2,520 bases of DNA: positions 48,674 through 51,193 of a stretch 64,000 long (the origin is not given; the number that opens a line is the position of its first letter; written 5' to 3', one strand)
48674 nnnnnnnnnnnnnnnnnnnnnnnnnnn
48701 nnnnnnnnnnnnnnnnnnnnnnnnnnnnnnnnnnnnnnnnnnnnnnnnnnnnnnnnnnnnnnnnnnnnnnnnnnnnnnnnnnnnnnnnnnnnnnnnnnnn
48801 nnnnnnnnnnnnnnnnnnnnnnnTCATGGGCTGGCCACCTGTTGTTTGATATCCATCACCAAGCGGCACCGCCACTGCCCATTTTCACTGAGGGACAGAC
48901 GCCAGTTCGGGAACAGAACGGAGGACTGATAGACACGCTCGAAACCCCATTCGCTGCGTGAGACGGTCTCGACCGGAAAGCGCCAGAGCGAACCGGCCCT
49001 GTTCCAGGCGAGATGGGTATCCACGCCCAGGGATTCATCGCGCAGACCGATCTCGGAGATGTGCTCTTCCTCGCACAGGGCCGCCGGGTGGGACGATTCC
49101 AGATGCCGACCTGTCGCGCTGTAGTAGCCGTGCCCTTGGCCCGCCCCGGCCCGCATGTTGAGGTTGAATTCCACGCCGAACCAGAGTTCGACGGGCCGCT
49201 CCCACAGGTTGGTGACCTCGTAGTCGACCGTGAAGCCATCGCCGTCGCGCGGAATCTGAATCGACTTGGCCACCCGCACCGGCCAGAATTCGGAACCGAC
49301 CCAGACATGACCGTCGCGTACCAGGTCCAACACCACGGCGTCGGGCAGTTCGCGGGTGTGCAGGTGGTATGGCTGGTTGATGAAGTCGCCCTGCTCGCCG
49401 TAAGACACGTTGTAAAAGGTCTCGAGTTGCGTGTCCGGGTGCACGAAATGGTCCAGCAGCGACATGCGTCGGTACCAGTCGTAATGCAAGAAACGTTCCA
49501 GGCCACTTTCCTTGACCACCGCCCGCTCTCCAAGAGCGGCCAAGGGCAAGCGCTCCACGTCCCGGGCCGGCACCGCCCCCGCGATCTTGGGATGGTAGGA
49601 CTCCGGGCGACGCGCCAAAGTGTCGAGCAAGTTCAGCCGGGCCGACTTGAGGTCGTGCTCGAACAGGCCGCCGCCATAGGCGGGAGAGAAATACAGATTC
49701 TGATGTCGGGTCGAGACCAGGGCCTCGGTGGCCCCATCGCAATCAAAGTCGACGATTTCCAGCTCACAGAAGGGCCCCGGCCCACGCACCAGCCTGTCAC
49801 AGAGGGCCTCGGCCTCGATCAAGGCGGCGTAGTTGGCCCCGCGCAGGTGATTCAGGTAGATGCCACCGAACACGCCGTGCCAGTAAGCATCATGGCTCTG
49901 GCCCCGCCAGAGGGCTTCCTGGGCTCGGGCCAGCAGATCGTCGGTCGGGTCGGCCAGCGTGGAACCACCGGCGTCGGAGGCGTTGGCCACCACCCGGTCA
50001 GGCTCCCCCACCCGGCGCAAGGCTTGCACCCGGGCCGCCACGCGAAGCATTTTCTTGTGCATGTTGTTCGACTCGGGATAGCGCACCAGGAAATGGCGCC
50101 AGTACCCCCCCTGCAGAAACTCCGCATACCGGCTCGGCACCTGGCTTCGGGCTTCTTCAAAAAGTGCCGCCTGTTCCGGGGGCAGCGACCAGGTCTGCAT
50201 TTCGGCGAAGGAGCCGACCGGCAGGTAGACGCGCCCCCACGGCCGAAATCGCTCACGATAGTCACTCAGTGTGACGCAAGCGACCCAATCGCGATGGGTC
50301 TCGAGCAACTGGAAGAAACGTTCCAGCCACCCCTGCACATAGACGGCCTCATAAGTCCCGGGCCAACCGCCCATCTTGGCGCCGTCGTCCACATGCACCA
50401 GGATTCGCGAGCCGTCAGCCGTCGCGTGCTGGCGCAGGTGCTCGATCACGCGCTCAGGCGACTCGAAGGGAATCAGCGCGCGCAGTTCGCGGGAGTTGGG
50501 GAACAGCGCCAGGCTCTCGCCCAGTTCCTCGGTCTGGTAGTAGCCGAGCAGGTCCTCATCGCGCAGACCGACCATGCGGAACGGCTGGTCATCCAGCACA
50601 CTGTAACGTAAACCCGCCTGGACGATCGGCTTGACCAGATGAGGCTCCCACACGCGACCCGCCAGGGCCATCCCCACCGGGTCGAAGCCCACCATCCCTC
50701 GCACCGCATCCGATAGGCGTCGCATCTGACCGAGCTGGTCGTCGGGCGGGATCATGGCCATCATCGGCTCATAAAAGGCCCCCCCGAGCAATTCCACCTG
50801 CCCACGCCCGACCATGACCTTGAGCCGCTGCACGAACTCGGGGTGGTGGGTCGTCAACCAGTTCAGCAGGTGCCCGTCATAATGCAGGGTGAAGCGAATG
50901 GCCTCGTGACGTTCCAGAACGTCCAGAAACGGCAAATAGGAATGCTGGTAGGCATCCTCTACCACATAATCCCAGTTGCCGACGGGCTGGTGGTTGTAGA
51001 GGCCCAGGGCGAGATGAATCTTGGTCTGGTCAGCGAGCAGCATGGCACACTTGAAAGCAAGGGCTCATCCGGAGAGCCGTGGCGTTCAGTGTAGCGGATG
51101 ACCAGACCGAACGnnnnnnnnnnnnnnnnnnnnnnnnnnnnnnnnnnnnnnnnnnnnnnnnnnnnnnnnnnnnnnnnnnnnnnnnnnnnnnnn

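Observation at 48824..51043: Full-length GH57 pseudo-enzyme beside an active GH57 branching enzyme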

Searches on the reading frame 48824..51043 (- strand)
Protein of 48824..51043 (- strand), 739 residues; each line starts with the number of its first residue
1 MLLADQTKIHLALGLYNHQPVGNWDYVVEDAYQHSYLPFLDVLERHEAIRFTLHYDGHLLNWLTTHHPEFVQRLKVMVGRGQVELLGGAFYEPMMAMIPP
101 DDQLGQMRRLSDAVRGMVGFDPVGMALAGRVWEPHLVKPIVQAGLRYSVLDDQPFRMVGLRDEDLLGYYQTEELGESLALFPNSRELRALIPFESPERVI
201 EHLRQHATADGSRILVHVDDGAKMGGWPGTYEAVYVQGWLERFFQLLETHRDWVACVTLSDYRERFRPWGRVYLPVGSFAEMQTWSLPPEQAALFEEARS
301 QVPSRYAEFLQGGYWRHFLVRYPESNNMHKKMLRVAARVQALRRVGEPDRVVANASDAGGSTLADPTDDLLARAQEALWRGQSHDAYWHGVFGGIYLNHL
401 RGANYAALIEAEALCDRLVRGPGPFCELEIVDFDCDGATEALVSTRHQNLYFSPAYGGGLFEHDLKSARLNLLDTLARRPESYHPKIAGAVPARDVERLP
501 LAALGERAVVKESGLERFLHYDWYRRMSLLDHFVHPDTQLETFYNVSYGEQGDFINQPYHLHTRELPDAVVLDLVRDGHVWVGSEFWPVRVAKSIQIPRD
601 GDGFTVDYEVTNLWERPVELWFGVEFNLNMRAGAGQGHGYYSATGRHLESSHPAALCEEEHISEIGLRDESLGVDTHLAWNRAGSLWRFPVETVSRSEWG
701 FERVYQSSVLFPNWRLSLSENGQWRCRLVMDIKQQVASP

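Call 3: search_protein_families(library=pfam, proteins=[window:48824-51043:-])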
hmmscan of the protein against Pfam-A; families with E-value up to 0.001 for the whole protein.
window:48824-51043:- (739 aa): 4 families
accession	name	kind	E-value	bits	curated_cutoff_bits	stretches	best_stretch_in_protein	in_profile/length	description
PF09095.17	AmyA-gluTrfs_C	-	6.4e-70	236.4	22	1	432-728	1-284/284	Alpha-amylase/4-alpha-glucanotransferase, C-terminal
PF03065.20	Glyco_hydro_57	-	4.8e-36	125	21.2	1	34-275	46-291/291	Glycosyl hydrolase family 57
PF09094.16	AmyA-A_glucT_m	-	2.6e-26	92.3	27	2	371-414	36-79/80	Alpha-amylase/4-alpha-glucanotransferase, middle domain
PF01074.27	Glyco_hydro_38N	-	0.00015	21.7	25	1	32-107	25-99/270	Glycosyl hydrolases family 38 N-terminal domain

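Call 4: search_solved_structures(query=window:48824-51043:-, show_alignments=2, max_evalue=0.01)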
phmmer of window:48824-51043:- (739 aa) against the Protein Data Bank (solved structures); distinct sequences matched with E-value up to 0.01: 1.
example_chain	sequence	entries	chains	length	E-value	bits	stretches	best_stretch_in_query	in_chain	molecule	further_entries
1k1w_A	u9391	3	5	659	3.1e-129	435.6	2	8-339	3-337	4-ALPHA-GLUCANOTRANSFERASE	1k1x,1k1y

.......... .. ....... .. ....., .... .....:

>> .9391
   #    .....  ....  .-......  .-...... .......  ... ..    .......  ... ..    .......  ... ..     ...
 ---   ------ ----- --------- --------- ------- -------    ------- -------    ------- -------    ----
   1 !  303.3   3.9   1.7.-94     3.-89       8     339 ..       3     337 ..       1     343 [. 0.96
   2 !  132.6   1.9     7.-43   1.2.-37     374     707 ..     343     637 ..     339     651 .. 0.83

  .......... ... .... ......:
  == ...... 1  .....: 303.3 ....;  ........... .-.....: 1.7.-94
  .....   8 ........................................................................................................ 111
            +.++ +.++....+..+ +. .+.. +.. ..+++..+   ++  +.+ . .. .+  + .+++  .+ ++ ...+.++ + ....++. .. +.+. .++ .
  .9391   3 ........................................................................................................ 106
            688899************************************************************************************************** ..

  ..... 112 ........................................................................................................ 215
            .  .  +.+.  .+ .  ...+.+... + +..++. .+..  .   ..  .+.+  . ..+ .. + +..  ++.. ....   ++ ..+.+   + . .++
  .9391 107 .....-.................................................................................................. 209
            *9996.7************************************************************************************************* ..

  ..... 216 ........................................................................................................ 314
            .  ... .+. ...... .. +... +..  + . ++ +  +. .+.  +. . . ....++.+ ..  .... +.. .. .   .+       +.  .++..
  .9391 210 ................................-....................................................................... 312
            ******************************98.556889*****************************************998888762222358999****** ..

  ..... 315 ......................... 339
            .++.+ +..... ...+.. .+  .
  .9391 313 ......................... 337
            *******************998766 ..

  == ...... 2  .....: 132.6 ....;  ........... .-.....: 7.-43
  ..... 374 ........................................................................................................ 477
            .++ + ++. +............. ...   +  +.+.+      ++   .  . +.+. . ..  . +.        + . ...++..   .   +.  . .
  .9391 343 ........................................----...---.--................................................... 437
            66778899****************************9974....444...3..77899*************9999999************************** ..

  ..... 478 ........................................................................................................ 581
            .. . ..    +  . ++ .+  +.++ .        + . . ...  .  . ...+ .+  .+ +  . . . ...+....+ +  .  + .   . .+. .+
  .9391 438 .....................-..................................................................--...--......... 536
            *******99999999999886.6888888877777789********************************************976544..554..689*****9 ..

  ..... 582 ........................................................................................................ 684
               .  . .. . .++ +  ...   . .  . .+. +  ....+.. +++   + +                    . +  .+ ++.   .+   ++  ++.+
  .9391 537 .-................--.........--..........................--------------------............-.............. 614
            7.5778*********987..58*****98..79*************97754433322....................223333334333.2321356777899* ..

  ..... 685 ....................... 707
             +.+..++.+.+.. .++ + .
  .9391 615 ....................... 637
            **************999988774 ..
